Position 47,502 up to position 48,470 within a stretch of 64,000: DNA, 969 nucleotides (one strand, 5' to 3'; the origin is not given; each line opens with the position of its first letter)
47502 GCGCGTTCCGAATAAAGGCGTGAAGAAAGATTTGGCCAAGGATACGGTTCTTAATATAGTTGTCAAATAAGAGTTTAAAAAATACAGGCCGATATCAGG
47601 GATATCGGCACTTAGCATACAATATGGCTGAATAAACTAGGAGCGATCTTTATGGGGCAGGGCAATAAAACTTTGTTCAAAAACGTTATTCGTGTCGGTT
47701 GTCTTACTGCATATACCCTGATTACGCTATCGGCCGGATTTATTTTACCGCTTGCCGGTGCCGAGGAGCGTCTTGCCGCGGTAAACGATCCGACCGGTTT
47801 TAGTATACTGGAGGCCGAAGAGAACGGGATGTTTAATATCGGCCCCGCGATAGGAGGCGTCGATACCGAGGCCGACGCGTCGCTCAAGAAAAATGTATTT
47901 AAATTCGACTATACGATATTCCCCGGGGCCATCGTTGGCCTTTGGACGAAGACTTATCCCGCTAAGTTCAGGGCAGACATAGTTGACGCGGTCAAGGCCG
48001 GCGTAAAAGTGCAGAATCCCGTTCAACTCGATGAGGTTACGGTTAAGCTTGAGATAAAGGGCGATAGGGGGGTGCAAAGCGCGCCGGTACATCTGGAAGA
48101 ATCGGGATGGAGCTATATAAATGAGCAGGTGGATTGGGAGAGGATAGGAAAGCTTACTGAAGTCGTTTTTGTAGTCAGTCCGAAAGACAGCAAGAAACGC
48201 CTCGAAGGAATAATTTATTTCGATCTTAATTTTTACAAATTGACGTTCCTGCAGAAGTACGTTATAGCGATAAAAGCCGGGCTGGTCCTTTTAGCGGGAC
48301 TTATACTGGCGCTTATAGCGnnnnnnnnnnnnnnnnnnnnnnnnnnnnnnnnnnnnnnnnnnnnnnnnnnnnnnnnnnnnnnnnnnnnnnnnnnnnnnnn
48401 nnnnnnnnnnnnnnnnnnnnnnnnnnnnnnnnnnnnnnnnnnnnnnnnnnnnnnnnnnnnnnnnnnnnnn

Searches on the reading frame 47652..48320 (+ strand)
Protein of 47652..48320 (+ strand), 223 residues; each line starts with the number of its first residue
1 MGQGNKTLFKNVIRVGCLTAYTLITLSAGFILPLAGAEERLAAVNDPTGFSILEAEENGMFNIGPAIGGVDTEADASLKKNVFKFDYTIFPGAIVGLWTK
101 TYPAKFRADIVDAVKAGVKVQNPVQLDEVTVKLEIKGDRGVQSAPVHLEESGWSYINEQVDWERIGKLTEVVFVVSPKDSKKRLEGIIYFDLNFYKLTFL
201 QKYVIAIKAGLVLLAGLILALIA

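Call 13: find_homologous_proteins(query=window:47652-48320:+, max_evalue=0.001)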
Query window:47652-48320:+ (223 aa): 9 proteins with E <= 0.001 among 1162 candidates.
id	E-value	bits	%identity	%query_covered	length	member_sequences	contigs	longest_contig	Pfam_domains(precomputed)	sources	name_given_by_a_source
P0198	7.5e-95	335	67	93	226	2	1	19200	-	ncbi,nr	ncbi:MAG: hypothetical protein KKE81_01830 [Candidatus Omnitrophica bacterium]|nr:hypothetical prote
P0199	7.7e-68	246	58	88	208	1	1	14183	-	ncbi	ncbi:MAG: hypothetical protein WCY36_06460, partial [Candidatus Omnitrophota bacterium]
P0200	1.1e-63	233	54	86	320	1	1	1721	-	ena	-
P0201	1.0e-59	220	53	94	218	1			-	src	-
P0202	1.9e-52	196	50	87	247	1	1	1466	-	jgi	jgi:hypothetical protein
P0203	6.4e-52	194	50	89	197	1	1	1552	-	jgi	-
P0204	1.3e-47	180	43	90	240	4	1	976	-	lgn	-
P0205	8.0e-33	132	57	52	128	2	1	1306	-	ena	-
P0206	6.4e-30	122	60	46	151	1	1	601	-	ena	-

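Call 21: search_protein_families(library=pfam, alignment_id=A4, max_evalue=1)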
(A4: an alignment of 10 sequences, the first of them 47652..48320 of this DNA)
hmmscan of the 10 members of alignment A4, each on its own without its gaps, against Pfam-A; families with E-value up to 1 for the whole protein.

A. member 1, window:47652-48320:+ (223 aa): 0 families

B. families by the number of members that match (of 10 scanned): 7 families
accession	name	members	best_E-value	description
PF16048.10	Antimicrobial23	6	0.0093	Frog antimicrobial peptide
PF23093.1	GBD_Tenm3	2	0.055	Teneurin-3-like, galactose-binding domain-like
PF07790.16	Pilin_N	1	0.08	Archaeal Type IV pilin, N-terminal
PF13903.11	Claudin_2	1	0.094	PMP-22/EMP/MP20/Claudin tight junction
PF11730.13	DUF3297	1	0.19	Protein of unknown function (DUF3297)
PF05870.17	PA_decarbox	1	0.2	Phenolic acid decarboxylase (PAD)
PF19309.4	Frem_N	1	0.23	Frem protein N-terminal domain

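Call 33: predict_structure(alignment_id=A4)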
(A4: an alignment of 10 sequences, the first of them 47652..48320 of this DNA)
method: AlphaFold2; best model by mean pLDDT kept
length: 223 residues; sequences in the alignment: 10
mean_pLDDT: 71.8   pTM: 0.65
mean pLDDT of the five models: 71.8, 71.1, 70.6, 69.7, 68.5
residues with pLDDT >= 90: 15; 70-90: 123; 50-70: 52; < 50: 33
segments of 3 or more residues with pLDDT < 50: 1-4, 28-49, 61-65
pLDDT, mean of each block of 10 residues (from residue 1): 53 64 56 35 40 52 55 81 82 63 67 88 85 89 88 88 87 84 86 80 75 80 79
secondary structure, 60 per line:
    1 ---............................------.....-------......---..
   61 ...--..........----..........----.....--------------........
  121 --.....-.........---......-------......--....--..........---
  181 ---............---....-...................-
elements in order: H4-31 H38-42 H52-55 E59-63 E66-75 E80-89 E94-98 E113-120 H123-127 E129-137 E141-146 E154-159 H162-165 E168-177 E184-195 H199-202 H204-222

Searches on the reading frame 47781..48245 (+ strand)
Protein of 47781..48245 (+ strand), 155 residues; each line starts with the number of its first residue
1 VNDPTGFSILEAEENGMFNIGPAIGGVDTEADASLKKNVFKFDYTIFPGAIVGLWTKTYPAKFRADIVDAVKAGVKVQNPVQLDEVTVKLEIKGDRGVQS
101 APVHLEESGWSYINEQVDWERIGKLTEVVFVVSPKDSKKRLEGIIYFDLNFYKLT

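Call 38: search_protein_representatives(alignment_id=A5)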
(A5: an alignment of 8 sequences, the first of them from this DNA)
Query: 8 sequences, 154 profile positions. Proteins with E-value up to 0.001 (for the whole library): 152; up to 1e-10: 111; up to 1e-30: 34. The best 150 are listed.
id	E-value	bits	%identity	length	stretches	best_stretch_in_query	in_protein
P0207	3.9e-139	475.1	-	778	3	3-154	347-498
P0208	1.3e-137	470.1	-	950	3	5-153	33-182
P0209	2.4e-137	469.2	-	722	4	7-153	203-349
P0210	4.9e-126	432.5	-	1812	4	6-152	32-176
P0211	7.2e-124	425.5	-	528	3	3-152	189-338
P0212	1.8e-113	391.7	-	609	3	4-150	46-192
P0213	2.8e-107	371.6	-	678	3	3-153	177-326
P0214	1.4e-85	301.1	-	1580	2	4-154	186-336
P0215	1.7e-81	287.8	-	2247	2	5-154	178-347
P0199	9.0e-79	279.0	-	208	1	1-154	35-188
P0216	7.7e-77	272.7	-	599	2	4-151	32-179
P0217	1.0e-75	269.1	-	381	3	10-152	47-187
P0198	5.2e-75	266.8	-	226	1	1-154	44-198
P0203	6.2e-75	266.6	-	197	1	3-154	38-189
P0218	1.7e-74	265.2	-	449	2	5-152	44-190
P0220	1.0e-70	252.9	-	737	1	2-154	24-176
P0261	9.1e-22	93.9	-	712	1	6-153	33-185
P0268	6.6e-21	91.1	-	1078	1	10-152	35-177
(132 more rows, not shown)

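Call 63: search_protein_families(library=pfam, proteins=[P0207, P0208, P0209, P0211, P0212, P0213, P0216, P0220, P0261, P0268], max_evalue=0.001)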
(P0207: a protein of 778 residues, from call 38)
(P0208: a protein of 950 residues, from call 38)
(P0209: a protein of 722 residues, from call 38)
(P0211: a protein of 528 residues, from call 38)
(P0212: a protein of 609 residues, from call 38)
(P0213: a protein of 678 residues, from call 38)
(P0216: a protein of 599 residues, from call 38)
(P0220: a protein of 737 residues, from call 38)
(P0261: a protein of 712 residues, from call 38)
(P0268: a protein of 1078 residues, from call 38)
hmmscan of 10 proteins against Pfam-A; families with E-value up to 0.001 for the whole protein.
P0207 (778 aa): 0 families

P0208 (950 aa): 0 families

P0209 (722 aa): 1 family
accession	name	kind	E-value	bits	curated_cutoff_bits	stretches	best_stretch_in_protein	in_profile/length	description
PF01835.25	MG2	-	0.00021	22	32.8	0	71-96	55-80/96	MG2 domain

P0211 (528 aa): 0 families

P0212 (609 aa): 0 families

P0213 (678 aa): 0 families

P0216 (599 aa): 0 families

P0220 (737 aa): 0 families

P0261 (712 aa): 0 families

P0268 (1078 aa): 0 families

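Call 80: search_solved_structures(query=A5, max_evalue=10)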
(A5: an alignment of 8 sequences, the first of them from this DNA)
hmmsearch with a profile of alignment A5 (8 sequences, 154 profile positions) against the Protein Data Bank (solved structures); distinct sequences matched with E-value up to 10: 3.
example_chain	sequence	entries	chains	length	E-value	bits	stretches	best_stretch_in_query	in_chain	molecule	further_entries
8oqw_A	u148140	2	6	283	1.4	12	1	27-80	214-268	ATPase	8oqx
8ow9_B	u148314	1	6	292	1.5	12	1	27-80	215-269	Putative novel MurNAc kinase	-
7ood_s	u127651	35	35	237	1.5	11.9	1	112-141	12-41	50S ribosomal protein L23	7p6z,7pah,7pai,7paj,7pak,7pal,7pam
